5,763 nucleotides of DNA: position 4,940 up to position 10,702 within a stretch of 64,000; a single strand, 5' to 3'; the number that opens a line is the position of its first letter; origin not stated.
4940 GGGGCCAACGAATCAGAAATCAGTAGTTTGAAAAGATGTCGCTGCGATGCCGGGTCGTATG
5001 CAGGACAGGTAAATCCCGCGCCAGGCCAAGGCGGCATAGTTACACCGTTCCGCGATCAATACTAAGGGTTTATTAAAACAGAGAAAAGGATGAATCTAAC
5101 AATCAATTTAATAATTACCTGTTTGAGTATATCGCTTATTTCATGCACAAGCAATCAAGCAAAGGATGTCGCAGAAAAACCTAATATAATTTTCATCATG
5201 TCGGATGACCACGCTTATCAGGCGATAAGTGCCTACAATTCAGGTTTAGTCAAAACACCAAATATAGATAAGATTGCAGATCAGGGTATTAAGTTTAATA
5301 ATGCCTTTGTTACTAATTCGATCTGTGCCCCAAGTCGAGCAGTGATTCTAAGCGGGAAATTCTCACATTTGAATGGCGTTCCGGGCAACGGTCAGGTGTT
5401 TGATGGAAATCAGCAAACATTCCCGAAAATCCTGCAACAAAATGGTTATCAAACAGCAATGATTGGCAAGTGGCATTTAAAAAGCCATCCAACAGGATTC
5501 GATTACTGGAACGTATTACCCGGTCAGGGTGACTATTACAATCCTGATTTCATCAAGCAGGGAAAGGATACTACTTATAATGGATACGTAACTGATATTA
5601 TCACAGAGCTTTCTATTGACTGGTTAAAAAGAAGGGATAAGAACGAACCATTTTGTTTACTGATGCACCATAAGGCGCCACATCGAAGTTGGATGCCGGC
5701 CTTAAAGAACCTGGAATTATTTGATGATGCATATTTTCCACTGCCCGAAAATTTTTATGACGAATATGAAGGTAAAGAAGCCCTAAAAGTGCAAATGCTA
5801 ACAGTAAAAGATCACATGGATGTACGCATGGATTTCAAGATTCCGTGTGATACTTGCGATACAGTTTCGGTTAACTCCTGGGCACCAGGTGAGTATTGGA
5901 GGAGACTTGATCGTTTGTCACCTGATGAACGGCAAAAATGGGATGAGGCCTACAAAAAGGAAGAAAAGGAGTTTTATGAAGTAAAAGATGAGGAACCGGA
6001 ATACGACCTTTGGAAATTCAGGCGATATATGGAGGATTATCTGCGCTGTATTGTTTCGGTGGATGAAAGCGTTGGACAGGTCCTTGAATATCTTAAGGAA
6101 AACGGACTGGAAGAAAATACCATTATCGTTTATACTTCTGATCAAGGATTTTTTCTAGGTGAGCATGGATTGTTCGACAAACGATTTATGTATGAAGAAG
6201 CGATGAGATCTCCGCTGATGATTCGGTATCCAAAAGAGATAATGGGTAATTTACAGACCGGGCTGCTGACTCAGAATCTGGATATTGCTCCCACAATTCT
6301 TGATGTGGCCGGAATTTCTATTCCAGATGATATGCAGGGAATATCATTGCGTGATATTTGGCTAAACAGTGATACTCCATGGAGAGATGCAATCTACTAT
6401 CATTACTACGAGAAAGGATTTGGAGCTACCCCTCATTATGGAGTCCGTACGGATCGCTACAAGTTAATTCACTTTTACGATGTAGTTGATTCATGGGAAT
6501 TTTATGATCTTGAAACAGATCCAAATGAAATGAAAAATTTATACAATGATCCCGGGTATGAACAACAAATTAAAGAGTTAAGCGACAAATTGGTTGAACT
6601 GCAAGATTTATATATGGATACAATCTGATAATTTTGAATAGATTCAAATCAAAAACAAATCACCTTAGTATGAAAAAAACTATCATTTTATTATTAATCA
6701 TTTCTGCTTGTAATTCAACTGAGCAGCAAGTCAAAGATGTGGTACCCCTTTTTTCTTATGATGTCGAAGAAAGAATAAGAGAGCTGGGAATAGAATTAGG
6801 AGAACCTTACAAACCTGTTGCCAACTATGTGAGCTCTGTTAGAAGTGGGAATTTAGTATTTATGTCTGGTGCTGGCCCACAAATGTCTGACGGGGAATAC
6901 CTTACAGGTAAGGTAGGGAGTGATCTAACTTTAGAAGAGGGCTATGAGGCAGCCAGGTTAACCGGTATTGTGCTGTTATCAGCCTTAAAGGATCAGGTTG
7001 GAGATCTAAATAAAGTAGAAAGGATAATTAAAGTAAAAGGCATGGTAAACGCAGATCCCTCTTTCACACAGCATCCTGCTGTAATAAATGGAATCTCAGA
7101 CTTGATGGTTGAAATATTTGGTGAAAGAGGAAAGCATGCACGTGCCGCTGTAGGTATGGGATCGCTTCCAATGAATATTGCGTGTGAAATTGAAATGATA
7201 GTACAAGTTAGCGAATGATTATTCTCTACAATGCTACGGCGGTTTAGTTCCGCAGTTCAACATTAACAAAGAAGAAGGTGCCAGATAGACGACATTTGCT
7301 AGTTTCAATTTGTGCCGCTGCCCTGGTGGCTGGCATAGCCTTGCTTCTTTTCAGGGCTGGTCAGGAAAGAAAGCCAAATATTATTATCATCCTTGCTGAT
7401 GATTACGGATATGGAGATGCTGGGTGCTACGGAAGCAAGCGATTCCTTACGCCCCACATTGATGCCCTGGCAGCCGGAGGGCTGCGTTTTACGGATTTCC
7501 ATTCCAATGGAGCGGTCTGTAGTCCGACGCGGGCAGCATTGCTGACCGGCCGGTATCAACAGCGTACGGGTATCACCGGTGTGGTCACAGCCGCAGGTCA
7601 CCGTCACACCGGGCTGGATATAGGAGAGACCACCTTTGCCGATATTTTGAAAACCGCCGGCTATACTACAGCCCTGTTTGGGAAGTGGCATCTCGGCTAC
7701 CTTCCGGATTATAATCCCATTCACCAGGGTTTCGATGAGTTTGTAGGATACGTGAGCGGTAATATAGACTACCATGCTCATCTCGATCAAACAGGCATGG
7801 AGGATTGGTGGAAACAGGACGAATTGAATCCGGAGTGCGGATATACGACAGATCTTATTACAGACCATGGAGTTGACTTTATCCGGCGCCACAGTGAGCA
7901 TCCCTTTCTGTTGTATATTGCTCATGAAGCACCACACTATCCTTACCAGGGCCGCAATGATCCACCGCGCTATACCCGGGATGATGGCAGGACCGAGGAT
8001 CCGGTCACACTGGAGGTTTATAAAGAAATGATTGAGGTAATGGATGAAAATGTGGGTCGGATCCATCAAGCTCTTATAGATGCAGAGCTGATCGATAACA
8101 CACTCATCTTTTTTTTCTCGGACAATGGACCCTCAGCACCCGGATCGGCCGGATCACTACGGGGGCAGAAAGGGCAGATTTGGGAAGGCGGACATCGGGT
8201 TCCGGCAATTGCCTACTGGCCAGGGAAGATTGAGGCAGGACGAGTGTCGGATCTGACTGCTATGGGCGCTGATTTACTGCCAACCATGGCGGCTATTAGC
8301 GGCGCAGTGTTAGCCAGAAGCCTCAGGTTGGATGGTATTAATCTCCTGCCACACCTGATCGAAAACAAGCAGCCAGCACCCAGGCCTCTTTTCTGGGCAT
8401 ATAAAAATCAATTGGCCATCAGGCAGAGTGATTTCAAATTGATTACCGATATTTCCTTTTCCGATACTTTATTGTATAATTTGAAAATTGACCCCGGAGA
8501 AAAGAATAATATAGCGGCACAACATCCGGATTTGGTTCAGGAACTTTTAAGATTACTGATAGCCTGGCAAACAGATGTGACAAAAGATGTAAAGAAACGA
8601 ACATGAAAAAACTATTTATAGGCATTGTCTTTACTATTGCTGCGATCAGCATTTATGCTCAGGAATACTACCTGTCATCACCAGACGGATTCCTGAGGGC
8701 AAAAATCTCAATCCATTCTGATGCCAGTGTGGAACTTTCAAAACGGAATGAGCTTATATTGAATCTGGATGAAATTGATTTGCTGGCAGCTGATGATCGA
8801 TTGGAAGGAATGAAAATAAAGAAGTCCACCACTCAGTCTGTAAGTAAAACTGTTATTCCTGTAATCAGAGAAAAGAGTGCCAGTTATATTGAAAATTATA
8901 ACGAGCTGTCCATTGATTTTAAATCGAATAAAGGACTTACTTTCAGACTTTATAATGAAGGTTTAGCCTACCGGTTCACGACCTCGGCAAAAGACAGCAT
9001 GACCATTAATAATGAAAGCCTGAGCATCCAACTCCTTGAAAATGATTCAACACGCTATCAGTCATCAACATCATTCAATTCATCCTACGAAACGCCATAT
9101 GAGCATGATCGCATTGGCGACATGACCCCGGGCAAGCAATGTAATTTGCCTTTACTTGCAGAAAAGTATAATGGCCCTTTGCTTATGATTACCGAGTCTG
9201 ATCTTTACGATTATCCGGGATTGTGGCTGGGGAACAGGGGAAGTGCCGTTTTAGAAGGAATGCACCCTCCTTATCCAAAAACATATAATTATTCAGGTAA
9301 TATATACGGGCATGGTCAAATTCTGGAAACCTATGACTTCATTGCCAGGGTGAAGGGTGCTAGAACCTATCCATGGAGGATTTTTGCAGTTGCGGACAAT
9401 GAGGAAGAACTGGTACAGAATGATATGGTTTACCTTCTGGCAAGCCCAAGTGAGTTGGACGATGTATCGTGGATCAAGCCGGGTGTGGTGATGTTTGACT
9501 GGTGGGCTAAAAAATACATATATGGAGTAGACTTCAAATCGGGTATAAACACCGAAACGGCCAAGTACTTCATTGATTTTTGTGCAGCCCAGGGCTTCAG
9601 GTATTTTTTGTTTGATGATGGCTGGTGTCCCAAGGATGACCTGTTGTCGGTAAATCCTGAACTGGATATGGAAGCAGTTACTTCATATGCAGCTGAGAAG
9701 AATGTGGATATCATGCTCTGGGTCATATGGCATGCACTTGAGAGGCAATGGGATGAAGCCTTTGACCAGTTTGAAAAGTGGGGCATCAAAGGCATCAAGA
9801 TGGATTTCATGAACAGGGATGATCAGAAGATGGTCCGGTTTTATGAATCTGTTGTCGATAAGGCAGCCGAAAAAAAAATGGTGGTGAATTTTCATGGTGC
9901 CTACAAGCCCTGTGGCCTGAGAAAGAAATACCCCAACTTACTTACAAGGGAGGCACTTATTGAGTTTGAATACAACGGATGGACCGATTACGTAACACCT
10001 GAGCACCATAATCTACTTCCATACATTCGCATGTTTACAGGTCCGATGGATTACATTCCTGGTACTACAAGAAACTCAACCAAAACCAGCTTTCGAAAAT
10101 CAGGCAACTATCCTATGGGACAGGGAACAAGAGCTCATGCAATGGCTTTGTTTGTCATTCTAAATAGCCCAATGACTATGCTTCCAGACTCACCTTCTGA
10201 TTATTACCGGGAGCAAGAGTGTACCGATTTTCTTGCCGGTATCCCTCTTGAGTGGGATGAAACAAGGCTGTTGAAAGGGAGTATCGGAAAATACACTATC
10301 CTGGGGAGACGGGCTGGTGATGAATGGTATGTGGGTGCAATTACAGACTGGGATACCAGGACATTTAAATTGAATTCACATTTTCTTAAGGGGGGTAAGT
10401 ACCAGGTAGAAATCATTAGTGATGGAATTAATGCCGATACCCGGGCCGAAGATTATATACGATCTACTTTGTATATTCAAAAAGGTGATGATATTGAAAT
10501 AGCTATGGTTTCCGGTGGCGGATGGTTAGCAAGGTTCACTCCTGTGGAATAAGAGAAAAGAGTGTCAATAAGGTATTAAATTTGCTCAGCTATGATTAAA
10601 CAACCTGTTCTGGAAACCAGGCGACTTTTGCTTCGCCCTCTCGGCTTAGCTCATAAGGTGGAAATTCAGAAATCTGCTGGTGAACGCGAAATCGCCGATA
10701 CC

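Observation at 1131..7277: Co-oriented array of unrelated small genes, each followed by the same ~50-nt repeat (cassette-like architecture)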

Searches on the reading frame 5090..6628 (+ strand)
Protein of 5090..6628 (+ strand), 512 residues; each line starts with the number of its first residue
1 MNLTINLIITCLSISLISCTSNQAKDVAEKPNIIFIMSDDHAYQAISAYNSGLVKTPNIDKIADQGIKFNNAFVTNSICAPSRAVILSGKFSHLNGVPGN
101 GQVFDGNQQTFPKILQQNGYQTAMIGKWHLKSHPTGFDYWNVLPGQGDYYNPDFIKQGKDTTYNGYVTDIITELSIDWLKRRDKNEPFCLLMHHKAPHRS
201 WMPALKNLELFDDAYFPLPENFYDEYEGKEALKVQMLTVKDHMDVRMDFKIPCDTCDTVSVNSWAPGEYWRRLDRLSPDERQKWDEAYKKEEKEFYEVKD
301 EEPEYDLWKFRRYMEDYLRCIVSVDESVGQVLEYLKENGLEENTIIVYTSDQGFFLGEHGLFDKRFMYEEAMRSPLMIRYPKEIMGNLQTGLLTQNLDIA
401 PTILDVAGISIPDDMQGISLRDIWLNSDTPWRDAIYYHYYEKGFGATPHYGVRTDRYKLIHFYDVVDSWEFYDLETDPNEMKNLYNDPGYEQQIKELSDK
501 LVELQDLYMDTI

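Call 9: search_protein_families(library=pfam, proteins=[window:5090-6628:+])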
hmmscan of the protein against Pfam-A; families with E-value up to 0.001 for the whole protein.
window:5090-6628:+ (512 aa): 3 families
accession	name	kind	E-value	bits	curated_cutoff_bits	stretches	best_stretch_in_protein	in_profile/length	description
PF16347.10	SGSH_C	-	1.7e-58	197.5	29.3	1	357-505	1-152/154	N-sulphoglucosamine sulphohydrolase, C-terminal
PF00884.28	Sulfatase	-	9.8e-54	183.1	25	1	31-409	1-301/301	Sulfatase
PF01663.27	Phosphodiest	-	4.6e-08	33.5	23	1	55-354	19-221/342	Type I phosphodiesterase / nucleotide pyrophosphatase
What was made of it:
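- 5090..7218 (+): Sulfatase (5090-6628) plus secreted YjgF/RidA-family gene (6634-7218). This is the last unit, about 2.2 kb, possibly a two-gene cassette. Pfam (call 9).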

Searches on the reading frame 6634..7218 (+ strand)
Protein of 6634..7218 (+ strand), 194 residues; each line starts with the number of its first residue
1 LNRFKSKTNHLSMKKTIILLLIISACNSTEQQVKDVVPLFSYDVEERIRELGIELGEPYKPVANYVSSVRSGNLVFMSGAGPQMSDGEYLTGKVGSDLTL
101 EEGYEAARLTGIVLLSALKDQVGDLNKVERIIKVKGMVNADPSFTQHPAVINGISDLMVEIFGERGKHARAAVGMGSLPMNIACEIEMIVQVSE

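Call 9: search_protein_families(library=pfam, proteins=[window:6634-7218:+])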
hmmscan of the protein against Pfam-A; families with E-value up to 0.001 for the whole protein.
window:6634-7218:+ (194 aa): 2 families
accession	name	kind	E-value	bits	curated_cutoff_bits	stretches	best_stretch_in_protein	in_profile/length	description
PF14588.11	YjgF_endoribonc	-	6.3e-23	81.7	35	1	46-188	2-144/148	YjgF/chorismate_mutase-like, putative endoribonuclease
PF01042.26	Ribonuc_L-PSP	-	2.6e-09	37.6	27.3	1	60-191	6-120/121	Endoribonuclease L-PSP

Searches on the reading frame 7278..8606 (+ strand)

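Call 9: search_protein_families(library=pfam, proteins=[window:7278-8606:+])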
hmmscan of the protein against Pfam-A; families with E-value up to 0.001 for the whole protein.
window:7278-8606:+ (442 aa): 3 families
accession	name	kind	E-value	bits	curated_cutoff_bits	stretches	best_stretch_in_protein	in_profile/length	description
PF00884.28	Sulfatase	-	1.7e-62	211.9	25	1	33-341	1-299/301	Sulfatase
PF01663.27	Phosphodiest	-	2e-06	28.1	23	1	57-284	19-220/342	Type I phosphodiesterase / nucleotide pyrophosphatase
PF16347.10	SGSH_C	-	4.4e-06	27.3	29.3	1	300-422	10-143/154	N-sulphoglucosamine sulphohydrolase, C-terminal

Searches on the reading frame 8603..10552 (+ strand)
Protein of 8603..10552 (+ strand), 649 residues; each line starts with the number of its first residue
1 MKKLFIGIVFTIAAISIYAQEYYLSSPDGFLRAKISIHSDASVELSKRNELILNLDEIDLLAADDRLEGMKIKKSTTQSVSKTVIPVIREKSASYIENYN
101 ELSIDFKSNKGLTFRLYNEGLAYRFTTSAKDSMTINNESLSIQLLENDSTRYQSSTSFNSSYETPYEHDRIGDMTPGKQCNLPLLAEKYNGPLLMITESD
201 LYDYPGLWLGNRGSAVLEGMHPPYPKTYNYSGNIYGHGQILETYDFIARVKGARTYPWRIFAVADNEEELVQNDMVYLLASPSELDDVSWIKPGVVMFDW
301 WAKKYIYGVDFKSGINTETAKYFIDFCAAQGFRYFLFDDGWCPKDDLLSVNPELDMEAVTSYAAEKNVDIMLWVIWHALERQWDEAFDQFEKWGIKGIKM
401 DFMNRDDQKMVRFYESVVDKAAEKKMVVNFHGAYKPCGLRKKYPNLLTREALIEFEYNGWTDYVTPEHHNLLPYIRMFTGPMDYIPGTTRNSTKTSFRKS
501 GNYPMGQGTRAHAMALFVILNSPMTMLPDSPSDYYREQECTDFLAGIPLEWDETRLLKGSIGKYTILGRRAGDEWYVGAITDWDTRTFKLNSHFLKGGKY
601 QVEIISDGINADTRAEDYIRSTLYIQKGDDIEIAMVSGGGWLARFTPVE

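Call 9: search_protein_families(library=pfam, proteins=[window:8603-10552:+])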
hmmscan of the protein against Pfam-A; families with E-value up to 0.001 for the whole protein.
window:8603-10552:+ (649 aa): 3 families
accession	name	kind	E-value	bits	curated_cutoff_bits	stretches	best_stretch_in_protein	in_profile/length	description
PF10566.15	Glyco_hydro_97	-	7.1e-95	318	32.5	1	287-548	1-275/275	Glycoside hydrolase 97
PF14508.12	GH97_N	-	3.4e-43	148.2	25.3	1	24-282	1-229/229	Glycosyl-hydrolase 97 N-terminal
PF14509.12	GH97_C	-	6.7e-27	94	25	1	550-645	1-96/97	Glycosyl-hydrolase 97 C-terminal, oligomerisation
